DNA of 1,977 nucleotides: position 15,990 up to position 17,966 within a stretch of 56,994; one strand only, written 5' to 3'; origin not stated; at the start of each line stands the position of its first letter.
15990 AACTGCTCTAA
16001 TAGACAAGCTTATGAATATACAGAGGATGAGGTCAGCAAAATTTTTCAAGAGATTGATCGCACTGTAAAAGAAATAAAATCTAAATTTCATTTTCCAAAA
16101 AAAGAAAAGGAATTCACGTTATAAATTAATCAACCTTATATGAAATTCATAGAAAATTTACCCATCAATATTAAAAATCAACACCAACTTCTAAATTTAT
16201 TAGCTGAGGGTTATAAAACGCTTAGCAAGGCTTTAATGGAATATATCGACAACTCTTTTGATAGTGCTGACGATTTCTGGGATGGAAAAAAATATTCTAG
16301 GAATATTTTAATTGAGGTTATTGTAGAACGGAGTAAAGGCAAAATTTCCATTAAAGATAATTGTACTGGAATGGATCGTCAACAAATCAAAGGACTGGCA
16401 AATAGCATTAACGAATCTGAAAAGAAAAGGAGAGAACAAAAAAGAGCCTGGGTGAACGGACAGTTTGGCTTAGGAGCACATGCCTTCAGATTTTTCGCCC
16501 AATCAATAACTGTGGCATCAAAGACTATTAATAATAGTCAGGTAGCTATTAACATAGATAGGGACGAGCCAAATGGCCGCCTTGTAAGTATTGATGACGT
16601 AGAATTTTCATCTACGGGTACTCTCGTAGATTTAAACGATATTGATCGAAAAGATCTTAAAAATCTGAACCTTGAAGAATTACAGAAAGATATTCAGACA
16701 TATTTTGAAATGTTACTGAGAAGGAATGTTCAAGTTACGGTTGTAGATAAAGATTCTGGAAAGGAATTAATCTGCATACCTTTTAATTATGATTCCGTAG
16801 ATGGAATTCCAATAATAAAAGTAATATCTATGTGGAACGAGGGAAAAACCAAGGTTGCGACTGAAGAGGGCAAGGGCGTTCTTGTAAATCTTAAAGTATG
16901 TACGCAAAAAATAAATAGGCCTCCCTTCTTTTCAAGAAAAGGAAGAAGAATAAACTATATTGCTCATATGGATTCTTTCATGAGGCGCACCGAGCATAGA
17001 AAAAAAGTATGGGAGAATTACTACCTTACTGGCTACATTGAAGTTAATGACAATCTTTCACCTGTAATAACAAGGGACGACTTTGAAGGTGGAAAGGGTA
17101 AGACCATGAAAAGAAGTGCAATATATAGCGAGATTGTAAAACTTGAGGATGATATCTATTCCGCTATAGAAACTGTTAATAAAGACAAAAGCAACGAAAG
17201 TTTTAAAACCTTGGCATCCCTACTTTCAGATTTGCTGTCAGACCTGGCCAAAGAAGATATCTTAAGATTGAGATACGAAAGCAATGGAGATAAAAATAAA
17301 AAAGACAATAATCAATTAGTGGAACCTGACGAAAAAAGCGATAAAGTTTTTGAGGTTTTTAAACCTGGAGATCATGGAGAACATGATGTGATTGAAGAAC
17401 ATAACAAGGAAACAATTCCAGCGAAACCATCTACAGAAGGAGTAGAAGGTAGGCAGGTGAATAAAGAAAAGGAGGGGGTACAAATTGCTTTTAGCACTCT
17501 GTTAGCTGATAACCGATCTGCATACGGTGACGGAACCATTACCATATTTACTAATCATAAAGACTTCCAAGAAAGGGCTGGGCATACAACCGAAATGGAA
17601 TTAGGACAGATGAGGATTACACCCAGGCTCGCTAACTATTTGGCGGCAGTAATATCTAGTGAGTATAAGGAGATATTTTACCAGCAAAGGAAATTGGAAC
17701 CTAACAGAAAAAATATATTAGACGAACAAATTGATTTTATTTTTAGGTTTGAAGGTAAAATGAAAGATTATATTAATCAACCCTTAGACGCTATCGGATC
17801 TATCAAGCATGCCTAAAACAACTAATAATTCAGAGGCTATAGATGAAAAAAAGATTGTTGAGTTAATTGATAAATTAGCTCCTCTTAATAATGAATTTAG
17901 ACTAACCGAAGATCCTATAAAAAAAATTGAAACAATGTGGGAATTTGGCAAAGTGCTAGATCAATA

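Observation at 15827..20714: Six-gene operon joining a GHKL/MORC-like ATPase module to a Pycsar-type cyclase/effector pair: best candidate for an undescribed defence system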

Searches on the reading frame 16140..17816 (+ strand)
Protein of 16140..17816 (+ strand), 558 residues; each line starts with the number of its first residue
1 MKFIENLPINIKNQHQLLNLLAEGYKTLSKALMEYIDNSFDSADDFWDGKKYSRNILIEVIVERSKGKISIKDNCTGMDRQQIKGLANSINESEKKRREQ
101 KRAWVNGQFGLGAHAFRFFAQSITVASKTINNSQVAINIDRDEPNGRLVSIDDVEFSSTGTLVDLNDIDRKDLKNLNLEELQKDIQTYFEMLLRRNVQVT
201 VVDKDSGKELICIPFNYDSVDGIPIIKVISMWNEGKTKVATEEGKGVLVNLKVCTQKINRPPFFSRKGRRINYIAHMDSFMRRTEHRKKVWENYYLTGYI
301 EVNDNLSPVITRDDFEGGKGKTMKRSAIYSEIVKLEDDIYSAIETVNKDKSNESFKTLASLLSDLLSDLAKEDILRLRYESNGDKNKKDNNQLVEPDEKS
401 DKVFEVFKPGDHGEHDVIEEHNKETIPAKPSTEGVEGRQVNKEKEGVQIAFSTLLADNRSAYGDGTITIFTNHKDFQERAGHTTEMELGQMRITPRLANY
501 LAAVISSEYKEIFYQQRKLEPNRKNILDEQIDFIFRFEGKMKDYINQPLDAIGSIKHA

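Call 3: search_protein_families(library=pfam, proteins=[window:16140-17816:+], max_evalue=0.01)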
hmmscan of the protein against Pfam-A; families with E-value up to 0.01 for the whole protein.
window:16140-17816:+ (558 aa): 2 families
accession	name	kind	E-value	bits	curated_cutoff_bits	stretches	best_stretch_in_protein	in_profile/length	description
PF13589.12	HATPase_c_3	-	3.8e-13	50.1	25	1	28-141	3-105/137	Histidine kinase-, DNA gyrase B-, and HSP90-like ATPase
PF02518.31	HATPase_c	-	0.0034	18.2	26.4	0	30-115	4-79/111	Histidine kinase-, DNA gyrase B-, and HSP90-like ATPase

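Call 4: search_protein_families(library=padloc, proteins=[window:16140-17816:+], max_evalue=0.01)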
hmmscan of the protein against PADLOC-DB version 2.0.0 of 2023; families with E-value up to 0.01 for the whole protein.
window:16140-17816:+ (558 aa): 0 families

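Call 7: search_protein_families(library=ncbifam, proteins=[window:16140-17816:+], max_evalue=0.01)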
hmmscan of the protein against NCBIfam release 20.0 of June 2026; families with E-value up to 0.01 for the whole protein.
window:16140-17816:+ (558 aa): 2 families
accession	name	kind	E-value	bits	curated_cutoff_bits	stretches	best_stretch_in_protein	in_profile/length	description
NF003555.1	PRK05218.1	equivalog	2.2e-07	29.8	371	1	53-243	56-231/614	molecular chaperone HtpG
NF010683.0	PRK14083.1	equivalog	2.8e-07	29.4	455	1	52-201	52-199/604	HSP90 family protein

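Call 8: find_homologous_proteins(query=window:16140-17816:+)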
Query window:16140-17816:+ (558 aa): 69 proteins with E <= 0.001 among 8000 candidates.
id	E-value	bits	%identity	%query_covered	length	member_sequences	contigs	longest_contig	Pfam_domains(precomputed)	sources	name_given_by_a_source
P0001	0.0e+0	1245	100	100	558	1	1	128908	PF13589.13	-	-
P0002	1.9e-213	728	60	99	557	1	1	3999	PF13589.13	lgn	-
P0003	4.7e-212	724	60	99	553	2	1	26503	PF13589.13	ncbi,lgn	-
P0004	7.2e-208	710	59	100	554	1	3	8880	PF13589.13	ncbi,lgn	-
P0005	3.9e-207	707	57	99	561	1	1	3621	PF13589.13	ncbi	-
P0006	4.2e-207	707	58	99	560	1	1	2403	PF13589.13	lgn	-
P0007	6.2e-206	703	58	100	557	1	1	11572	PF13589.13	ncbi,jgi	-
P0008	5.3e-205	700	58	99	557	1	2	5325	PF13589.13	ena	-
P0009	7.2e-205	700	59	99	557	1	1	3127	PF13589.13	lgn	-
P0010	5.7e-204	697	58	100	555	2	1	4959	PF13589.13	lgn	-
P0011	8.5e-204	696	58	99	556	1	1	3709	PF13589.13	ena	-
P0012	1.1e-202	693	57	99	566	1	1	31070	PF13589.13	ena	-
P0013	2.7e-201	688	57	99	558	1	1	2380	PF13589.13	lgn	-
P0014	3.2e-201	688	59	99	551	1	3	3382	PF13589.13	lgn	-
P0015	4.3e-201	688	58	99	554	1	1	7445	PF13589.13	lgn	-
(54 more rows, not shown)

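Call 10: find_related_loci(query=A1, collection=genome_contigs, flank=10000)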
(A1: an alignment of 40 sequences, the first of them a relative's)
Query A1 (558 aa) in genome_contigs; peptide patterns used: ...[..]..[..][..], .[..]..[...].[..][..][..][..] (x = any residue, [..] = any of these).
132 stretches matched a pattern; 77 encode a relative of the query (tblastn E <= 1e-3); 77 distinct loci.
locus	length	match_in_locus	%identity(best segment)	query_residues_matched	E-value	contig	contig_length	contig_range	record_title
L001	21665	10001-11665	56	1-558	0e+0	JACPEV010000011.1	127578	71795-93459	MAG: Candidatus Curtissbacteria bacterium isolate NC_groundwater_344_Ag_B-0.1um_41_20 GD18-4_B1_scaffold_614556, whole g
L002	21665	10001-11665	51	2-556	2e-178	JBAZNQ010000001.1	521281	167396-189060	MAG: Patescibacteria group bacterium isolate SO_2017_LW4_73 scaffold_47_c1_LW137-91_2017, whole genome shotgun sequence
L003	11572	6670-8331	59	2-556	0e+0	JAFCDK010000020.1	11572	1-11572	Candidatus Pacearchaeota archaeon isolate Meg19_1012_Bin_451 Meg19_1012_Bin_451_scaffold_18911, whole genome shotgun seq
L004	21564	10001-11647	60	3-556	0e+0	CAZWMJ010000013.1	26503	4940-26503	MAG TPA_asm: uncultured Gammaproteobacteria bacterium isolate binchicken_co38_574 genome assembly, contig: NODE_3794_len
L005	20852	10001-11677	46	5-555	3e-148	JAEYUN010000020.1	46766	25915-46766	MAG: Candidatus Parcubacteria bacterium isolate OH_CBlB_171 k127_592434, whole genome shotgun sequence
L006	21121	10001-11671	31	9-555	2e-77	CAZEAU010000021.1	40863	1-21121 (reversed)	MAG TPA_asm: uncultured Actinomycetota bacterium isolate binchicken_co39_260 genome assembly, contig: NODE_2273_length_4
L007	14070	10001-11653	33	9-552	3e-77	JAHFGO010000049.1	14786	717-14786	MAG: Candidatus Omnitrophota bacterium isolate nzgw317 NODE_1354_length_14787_cov_3.223715, whole genome shotgun sequenc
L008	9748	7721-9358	31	9-545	6e-77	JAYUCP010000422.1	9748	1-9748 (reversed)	MAG: Acidobacteriota bacterium isolate GFS_6987 GFS_6987_421, whole genome shotgun sequence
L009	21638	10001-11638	32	9-545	2e-75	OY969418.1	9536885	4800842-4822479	MAG: uncultured Acidobacteriota bacterium isolate MFD09212.bin.c.1 genome assembly, chromosome: 1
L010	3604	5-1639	31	9-545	1e-75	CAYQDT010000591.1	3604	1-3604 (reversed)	MAG TPA_asm: uncultured bacterium isolate SRP272529_co1_252 genome assembly, contig: NODE_55699_length_3604_cov_3.012398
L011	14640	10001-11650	30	7-546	6e-75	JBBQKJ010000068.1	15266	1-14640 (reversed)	MAG: Candidatus Geothermincolia bacterium isolate Co_metawrap_610 Cmw_610_k141_9242941_length_15266_cov_15.9881, whole g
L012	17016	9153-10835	30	9-555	2e-73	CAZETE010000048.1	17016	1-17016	MAG TPA_asm: uncultured Actinomycetota bacterium isolate binchicken_co74_111 genome assembly, contig: NODE_6344_length_1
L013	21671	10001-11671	31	7-549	9e-73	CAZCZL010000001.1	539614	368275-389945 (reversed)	MAG TPA_asm: uncultured Ignavibacteriales bacterium isolate binchicken_co16_343 genome assembly, contig: NODE_3_length_5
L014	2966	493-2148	32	7-549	9e-70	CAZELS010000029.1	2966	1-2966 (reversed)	MAG TPA_asm: uncultured Candidatus Saccharibacteria bacterium isolate SRP067234_co1_47 genome assembly, contig: k99_3984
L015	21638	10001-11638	32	6-549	1e-68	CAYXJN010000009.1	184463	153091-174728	MAG TPA_asm: uncultured Ignavibacteriales bacterium isolate SRP292972_co2_124 genome assembly, contig: NODE_54_length_18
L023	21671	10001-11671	29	11-554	6e-57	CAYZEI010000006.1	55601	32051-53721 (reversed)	MAG TPA_asm: uncultured Candidatus Saccharibacteria bacterium isolate SRP278252_co1_767 genome assembly, contig: NODE_75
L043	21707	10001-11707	27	16-549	1e-49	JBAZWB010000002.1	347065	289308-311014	MAG: Patescibacteria group bacterium isolate SO_2017_GW1_267 NODE_224_length_347065_cov_3.428541_OW334_2017, whole genom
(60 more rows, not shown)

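Call 21: search_solved_structures(query=A1, max_evalue=0.1)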
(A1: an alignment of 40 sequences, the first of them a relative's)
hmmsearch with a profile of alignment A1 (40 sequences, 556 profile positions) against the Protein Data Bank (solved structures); distinct sequences matched with E-value up to 0.1: 139 (the best 60 are shown).
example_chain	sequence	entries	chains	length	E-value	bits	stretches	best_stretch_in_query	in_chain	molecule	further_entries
3h80_A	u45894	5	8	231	3.5e-13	52.4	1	14-191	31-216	Heat shock protein 83-1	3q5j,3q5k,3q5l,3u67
4x9l_A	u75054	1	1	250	1.4e-11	47.1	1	13-191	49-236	Heat shock protein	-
7u4c_A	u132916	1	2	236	1.5e-11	47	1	18-187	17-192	Chaperone protein HtpG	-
5j80_A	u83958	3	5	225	2.3e-11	46.4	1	14-188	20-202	Heat shock protein HSP 90-alpha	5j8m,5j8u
3o6o_A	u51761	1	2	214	2.3e-11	46.4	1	14-191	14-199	Heat shock protein 83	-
5j6m_A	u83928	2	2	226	2.3e-11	46.4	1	14-188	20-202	Heat shock protein HSP 90-alpha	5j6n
5j6l_A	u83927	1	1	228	2.4e-11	46.3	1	14-188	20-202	Heat shock protein HSP 90-alpha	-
2ior_A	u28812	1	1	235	2.7e-11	46.2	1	14-166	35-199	Chaperone protein htpG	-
3omu_A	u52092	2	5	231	3e-11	46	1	14-191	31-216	Heat shock protein 83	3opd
3k60_A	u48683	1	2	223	3.2e-11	45.9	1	14-191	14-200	Heat shock protein 86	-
8jr7_A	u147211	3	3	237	5.1e-11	45.3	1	15-188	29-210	Heat shock protein HSP 90-alpha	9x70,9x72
5lr1_A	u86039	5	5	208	5.3e-11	45.2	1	14-188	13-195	Heat shock protein HSP 90-alpha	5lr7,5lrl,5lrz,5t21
8jra_A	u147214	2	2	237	5.3e-11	45.2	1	14-188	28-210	Heat shock protein HSP 90-alpha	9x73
2yjw_A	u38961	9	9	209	5.4e-11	45.2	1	14-188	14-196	HEAT SHOCK PROTEIN HSP 90-ALPHA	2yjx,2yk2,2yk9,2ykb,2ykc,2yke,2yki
5lq9_A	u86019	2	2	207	5.8e-11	45.1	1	14-188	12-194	Heat shock protein HSP 90-alpha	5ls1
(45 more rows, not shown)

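Call 36: search_protein_families(library=padloc, proteins=[window:16140-17816:+], max_evalue=10)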
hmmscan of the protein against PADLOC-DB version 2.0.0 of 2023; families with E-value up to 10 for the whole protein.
window:16140-17816:+ (558 aa): 0 families

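Call 44: predict_structure(alignment_id=A1)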
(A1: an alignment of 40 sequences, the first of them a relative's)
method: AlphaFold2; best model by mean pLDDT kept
length: 558 residues; sequences in the alignment: 40
mean_pLDDT: 84.5   pTM: 0.71
mean pLDDT of the five models: 84.5, 84.1, 82.8, 82.4, 82.4
residues with pLDDT >= 90: 278; 70-90: 205; 50-70: 33; < 50: 42
segments of 3 or more residues with pLDDT < 50: 93-109, 382-389, 411-421, 442-444
pLDDT, mean of each block of 10 residues (from residue 1): 71 82 88 93 88 95 97 93 80 48 39 87 95 92 90 85 96 95 96 95 97 95 96 93 93 91 94 94 86 93 90 85 93 95 88 88 90 76 46 82 73 42 76 78 65 87 89 90 63 90 92 82 81 91 86 69
secondary structure, 60 per line:
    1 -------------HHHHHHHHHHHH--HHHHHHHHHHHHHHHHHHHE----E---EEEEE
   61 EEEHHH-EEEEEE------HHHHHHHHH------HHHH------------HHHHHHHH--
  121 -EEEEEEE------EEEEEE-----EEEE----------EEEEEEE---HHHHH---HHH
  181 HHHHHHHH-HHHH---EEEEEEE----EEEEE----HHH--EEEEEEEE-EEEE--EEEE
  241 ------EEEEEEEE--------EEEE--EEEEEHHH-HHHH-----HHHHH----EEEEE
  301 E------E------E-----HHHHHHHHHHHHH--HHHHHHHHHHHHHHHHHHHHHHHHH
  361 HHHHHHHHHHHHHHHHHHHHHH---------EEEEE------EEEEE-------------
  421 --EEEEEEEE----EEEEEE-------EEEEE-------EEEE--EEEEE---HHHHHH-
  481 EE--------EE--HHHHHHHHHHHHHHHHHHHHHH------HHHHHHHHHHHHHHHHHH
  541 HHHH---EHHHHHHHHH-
elements in order: H14-25 H28-46 E56-63 E68-73 H80-88 H95-98 H111-118 E122-128 E135-140 E146-149 E160-166 H170-174 H178-188 H190-193 E197-203 E208-212 E222-229 E231-234 E237-240 E247-254 E263-266 E269-273 H278-281 H287-291 E296-301 H321-333 H336-382 E392-396 E403-407 E423-430 E435-440 E448-452 E460-463 E466-470 H474-479 H495-516 H523-544 H549-557

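Call 47: fold_search(model_id=the predicted structure, library=pdb)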
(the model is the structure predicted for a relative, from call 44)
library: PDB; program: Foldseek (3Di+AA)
matches with E <= 10: 1488; with E <= 0.001: 635
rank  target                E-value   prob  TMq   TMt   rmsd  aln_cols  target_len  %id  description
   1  6xlg_A                1.1e-16  1.00  0.40  0.37  10.1       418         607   14  Full-length Hsc82 in complex with two Aha1 CTD in the presence of ATPgammaS (released 2021-06-30)
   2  5uls_B                1.8e-16  1.00  0.44  0.39   8.7       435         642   15  Structure of GRP94 in the active conformation (released 2017-09-27)
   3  6xlf_A                2.8e-16  1.00  0.39  0.36  10.8       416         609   14  Full-length Hsc82 in complex with Aha1 in the presence of AMP-PNP (released 2021-06-30)
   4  7zub_A                3.5e-16  1.00  0.44  0.40   5.8       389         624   15  Cryo-EM structure of the indirubin-bound Hsp90-XAP2-AHR complex (released 2022-11-23)
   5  7y04_A                5.2e-16  1.00  0.44  0.40   7.2       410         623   15  Hsp90-AhR-p23 complex (released 2023-01-04)
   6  6xlc_A                5.5e-16  1.00  0.44  0.41   8.8       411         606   15  Full-length Hsc82 bound to AMPPNP (released 2021-06-30)
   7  8gae_B                6.5e-16  1.00  0.43  0.38   9.0       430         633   16  Hsp90 provides platform for CRaf dephosphorylation by PP5 (released 2023-04-26)
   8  8h77_A                6.9e-16  1.00  0.43  0.38   7.4       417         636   15  Hsp90-AhR-p23-XAP2 complex (released 2023-01-04)
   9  8eob_A                9.7e-16  1.00  0.44  0.40   8.7       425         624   15  Cryo-EM structure of human HSP90B in the closed state (released 2023-01-25)
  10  8ffv_A                1.8e-15  1.00  0.44  0.40   5.9       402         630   16  Cryo-EM structure of the GR-Hsp90-FKBP52 complex (released 2023-11-01)
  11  9kmr_A                1.8e-15  1.00  0.44  0.39   6.8       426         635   14  Human Hsp90-PINK1 complex (released 2025-10-15)
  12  8gae_A                1.9e-15  1.00  0.43  0.38   9.5       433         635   14  Hsp90 provides platform for CRaf dephosphorylation by PP5 (released 2023-04-26)
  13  6xlf_B                2.3e-15  1.00  0.40  0.37  10.2       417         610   14  Full-length Hsc82 in complex with Aha1 in the presence of AMP-PNP (released 2021-06-30)
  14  6xld_B                2.4e-15  1.00  0.44  0.41   8.7       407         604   15  Full-length Hsc82 in complex with Aha1 CTD in the presence of AMPPNP (released 2021-06-30)
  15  9kqn_A                2.7e-15  1.00  0.43  0.39   6.5       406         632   15  Hsp90-Cdc37-PINK1 complex (released 2025-10-15)
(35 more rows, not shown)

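Call 55: find_related_loci(query=A1, collection=viral_contigs, flank=10000)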
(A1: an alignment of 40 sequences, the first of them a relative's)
Query A1 (558 aa) in viral_contigs; peptide patterns used: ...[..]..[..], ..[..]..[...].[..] (x = any residue, [..] = any of these).
87 stretches matched a pattern; 2 encode a relative of the query (tblastn E <= 1e-3); 2 distinct loci.
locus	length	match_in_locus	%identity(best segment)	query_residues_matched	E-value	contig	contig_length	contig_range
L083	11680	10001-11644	31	9-547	2e-68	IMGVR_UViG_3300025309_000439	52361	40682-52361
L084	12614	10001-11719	29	6-544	1e-59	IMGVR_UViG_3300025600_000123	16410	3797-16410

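Call 63: search_protein_families(library=pfam, alignment_id=A3, max_evalue=0.00001)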
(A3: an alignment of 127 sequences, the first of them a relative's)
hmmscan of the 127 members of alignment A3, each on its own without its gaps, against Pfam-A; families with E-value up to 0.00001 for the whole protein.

A. member 1, L031:14584-17496:+ (970 aa): 3 families
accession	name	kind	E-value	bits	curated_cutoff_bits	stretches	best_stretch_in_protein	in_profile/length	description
PF19778.5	RE_endonuc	-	1.5e-38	131.4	23.4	1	864-966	1-107/108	Endonuclease domain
PF04851.21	ResIII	-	3.1e-13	50.4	22.5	1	90-256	26-161/164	Type III restriction enzyme, res subunit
PF00270.35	DEAD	-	8.3e-08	32.6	26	1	85-256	12-159/167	DEAD/DEAH box helicase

B. families by the number of members that match (of 127 scanned): 159 families (the first 25 are shown)
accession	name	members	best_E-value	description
PF01555.25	N6_N4_Mtase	6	8.4e-58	DNA methylase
PF04851.21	ResIII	4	3.1e-13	Type III restriction enzyme, res subunit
PF00270.35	DEAD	4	1e-09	DEAD/DEAH box helicase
PF19778.5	RE_endonuc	3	1.3e-39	Endonuclease domain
PF00155.27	Aminotran_1_2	2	5.9e-53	Aminotransferase class I and II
PF02518.31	HATPase_c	2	2.8e-29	Histidine kinase-, DNA gyrase B-, and HSP90-like ATPase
PF00246.29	Peptidase_M14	2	7.3e-28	Zinc carboxypeptidase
PF04055.27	Radical_SAM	2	2.7e-24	Radical SAM superfamily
PF00239.26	Resolvase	2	1.4e-18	Resolvase, N terminal domain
PF12686.12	DUF3800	2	8.1e-16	Protein of unknown function (DUF3800)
PF14559.12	TPR_19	2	5.1e-15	Tetratricopeptide repeat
PF07719.23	TPR_2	2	3e-14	Tetratricopeptide repeat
PF00515.34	TPR_1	2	1.9e-12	Tetratricopeptide repeat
PF00512.31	HisKA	2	2.2e-12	His Kinase A (phospho-acceptor) domain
PF07728.20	AAA_5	2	4e-10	AAA domain (dynein-related subfamily)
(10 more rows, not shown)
